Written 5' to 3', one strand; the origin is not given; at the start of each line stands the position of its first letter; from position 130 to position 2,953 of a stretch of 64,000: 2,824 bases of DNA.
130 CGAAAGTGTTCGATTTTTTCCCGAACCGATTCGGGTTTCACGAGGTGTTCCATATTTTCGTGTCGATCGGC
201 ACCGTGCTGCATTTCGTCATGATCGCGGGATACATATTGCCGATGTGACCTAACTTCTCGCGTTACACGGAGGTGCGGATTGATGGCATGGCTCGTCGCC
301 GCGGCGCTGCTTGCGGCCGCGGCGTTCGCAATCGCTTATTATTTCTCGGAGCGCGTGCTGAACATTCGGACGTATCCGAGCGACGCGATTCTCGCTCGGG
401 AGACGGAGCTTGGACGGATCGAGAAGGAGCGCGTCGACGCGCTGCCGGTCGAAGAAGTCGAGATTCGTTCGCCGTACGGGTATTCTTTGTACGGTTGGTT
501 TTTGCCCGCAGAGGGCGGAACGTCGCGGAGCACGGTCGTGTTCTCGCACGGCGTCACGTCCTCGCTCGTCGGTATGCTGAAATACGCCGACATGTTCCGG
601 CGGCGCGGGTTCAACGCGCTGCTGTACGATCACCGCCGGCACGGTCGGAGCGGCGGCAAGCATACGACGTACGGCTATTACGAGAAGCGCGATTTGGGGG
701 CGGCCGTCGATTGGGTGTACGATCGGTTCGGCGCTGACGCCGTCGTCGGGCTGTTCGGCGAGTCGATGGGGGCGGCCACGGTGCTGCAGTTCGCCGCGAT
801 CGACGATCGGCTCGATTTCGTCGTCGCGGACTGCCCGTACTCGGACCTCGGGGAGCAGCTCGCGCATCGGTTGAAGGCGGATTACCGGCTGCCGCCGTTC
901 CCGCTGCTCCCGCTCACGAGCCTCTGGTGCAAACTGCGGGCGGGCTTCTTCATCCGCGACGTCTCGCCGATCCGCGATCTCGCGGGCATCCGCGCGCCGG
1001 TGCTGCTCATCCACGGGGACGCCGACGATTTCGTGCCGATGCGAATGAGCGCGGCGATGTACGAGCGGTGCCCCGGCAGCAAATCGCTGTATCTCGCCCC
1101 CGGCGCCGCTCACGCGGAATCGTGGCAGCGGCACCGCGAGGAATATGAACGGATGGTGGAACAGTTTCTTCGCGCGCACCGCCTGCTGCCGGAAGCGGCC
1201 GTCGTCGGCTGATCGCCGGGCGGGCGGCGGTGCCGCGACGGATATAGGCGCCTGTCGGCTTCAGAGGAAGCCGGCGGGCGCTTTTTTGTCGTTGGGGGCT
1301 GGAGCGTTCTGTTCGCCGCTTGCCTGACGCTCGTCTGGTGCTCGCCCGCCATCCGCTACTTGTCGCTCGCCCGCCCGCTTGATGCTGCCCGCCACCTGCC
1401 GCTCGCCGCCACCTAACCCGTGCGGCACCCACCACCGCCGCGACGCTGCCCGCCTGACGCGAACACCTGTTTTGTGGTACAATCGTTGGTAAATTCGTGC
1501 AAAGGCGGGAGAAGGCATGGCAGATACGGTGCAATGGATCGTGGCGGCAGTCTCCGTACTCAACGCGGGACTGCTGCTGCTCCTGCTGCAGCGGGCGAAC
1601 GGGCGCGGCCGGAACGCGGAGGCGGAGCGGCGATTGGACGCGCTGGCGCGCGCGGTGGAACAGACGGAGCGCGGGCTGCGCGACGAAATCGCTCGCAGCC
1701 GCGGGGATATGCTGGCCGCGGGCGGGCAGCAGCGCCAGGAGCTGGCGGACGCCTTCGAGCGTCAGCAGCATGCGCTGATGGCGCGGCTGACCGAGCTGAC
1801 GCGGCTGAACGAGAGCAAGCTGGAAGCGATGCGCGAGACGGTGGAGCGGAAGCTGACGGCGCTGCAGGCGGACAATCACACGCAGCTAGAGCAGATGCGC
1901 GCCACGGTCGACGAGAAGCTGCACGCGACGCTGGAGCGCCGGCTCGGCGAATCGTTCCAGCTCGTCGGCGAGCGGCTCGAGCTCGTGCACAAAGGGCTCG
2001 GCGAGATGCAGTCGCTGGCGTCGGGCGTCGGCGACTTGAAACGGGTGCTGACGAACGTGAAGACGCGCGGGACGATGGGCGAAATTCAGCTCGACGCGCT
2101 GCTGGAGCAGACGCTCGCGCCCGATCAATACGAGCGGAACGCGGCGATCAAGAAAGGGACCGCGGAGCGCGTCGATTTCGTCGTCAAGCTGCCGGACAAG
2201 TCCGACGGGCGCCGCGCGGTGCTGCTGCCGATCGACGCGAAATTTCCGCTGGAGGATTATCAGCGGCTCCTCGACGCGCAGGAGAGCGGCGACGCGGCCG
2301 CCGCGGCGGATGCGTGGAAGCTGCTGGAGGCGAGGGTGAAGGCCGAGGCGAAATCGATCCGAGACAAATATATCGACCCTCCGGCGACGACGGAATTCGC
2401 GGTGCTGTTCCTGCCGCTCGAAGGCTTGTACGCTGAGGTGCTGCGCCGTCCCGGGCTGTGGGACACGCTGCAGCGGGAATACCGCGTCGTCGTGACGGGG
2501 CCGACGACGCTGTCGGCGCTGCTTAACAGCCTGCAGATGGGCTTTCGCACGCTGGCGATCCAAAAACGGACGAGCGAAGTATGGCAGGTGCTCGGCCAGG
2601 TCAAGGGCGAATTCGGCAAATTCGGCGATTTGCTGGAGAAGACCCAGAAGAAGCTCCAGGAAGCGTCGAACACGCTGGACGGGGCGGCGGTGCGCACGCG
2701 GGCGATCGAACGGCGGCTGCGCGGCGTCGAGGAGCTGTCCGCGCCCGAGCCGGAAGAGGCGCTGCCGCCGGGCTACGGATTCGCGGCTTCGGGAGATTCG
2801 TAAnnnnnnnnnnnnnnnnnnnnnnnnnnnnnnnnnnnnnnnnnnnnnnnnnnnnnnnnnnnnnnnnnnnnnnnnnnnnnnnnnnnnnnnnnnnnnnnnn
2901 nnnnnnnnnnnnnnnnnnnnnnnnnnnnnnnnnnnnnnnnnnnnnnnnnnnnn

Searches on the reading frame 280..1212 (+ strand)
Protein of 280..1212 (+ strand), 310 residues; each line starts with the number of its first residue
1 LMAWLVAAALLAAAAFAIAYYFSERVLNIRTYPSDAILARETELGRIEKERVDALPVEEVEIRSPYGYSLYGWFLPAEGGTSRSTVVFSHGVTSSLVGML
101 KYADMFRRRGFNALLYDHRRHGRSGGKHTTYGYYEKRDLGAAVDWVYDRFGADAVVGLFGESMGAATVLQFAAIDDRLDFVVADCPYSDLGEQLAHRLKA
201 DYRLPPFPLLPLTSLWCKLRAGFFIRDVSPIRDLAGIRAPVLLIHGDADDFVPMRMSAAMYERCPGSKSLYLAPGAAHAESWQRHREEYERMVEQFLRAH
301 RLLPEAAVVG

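Call 8: search_protein_families(library=pfam, proteins=[window:280-1212:+], max_evalue=0.01)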
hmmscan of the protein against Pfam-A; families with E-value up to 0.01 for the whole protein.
window:280-1212:+ (310 aa): 7 families
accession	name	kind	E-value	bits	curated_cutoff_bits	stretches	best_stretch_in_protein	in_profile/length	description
PF12146.15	Hydrolase_4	-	1.4e-20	74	27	2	82-190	3-113/239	Serine aminopeptidase, S33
PF00561.26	Abhydrolase_1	-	2.6e-14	53.9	25.8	1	85-199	2-112/245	alpha/beta hydrolase fold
PF02129.25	Peptidase_S15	-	3.8e-13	50.2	23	1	94-192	46-134/262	X-Pro dipeptidyl-peptidase (S15 family)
PF12697.13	Abhydrolase_6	-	5.5e-07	30.9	26.3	1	86-289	1-214/217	Alpha/beta hydrolase family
PF00326.27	Peptidase_S9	-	1.8e-06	28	22.6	1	130-297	39-206/213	Prolyl oligopeptidase family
PF03959.19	FSH1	-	0.0024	18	21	1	234-275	156-197/211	Serine hydrolase (FSH1)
PF20434.5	BD-FAE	-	0.0029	17.6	26.8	1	225-262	176-213/215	BD-FAE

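Call 59: find_encoding_contigs(protein=window:283-1212:+, flank=10000, max_places=3)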
Protein window:283-1212:+ (309 aa): 3 contigs read that carry it; 2 places shown.
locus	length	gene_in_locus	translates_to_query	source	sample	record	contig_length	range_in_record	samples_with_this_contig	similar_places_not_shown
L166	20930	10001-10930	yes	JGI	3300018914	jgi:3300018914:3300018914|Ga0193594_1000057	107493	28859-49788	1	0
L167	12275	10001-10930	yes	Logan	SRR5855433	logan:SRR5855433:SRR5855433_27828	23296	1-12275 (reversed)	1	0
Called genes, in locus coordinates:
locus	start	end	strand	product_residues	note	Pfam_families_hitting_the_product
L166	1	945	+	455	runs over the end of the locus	PF00483:NTP_transferase, PF01050:MannoseP_isomer, PF07883:Cupin_2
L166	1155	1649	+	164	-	PF04892:VanZ-LLP1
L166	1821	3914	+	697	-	PF02878:PGM_PMM_I, PF02879:PGM_PMM_II, PF02880:PGM_PMM_III, PF00408:PGM_PMM_IV (weak)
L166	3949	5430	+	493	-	PF03734:YkuD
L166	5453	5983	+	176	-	PF16262:DUF4916, PF00293:NUDIX (weak)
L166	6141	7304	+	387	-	PF02655:ATP-grasp_3, PF02786:CPSase_L_D2 (faint), PF15632:ATPgrasp_Ter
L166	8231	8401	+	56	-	-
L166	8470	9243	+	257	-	PF00149:Metallophos, PF12850:Metallophos_2 (weak)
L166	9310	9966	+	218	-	PF03006:HlyIII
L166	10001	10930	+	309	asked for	PF02129:Peptidase_S15, PF00561:Abhydrolase_1, PF12146:Hydrolase_4, PF12697:Abhydrolase_6 (weak), PF00326:Peptidase_S9 (weak), PF12146:Hydrolase_4 (weak)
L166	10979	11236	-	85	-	-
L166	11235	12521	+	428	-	PF02646:RmuC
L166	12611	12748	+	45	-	-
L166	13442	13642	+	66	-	-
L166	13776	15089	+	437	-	PF13379:NMT1_2, PF09084:NMT1 (faint)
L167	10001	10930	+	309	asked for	PF02129:Peptidase_S15, PF00561:Abhydrolase_1, PF12146:Hydrolase_4, PF12697:Abhydrolase_6 (weak), PF00326:Peptidase_S9 (weak), PF12146:Hydrolase_4 (weak)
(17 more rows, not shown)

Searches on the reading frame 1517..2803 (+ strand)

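Call 8: search_protein_families(library=pfam, proteins=[window:1517-2803:+], max_evalue=0.01)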
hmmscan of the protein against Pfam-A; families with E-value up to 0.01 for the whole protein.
window:1517-2803:+ (428 aa): 1 family
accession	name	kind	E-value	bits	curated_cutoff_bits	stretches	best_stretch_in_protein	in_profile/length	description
PF02646.22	RmuC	-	1.8e-77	260.8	26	1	123-411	2-288/291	RmuC family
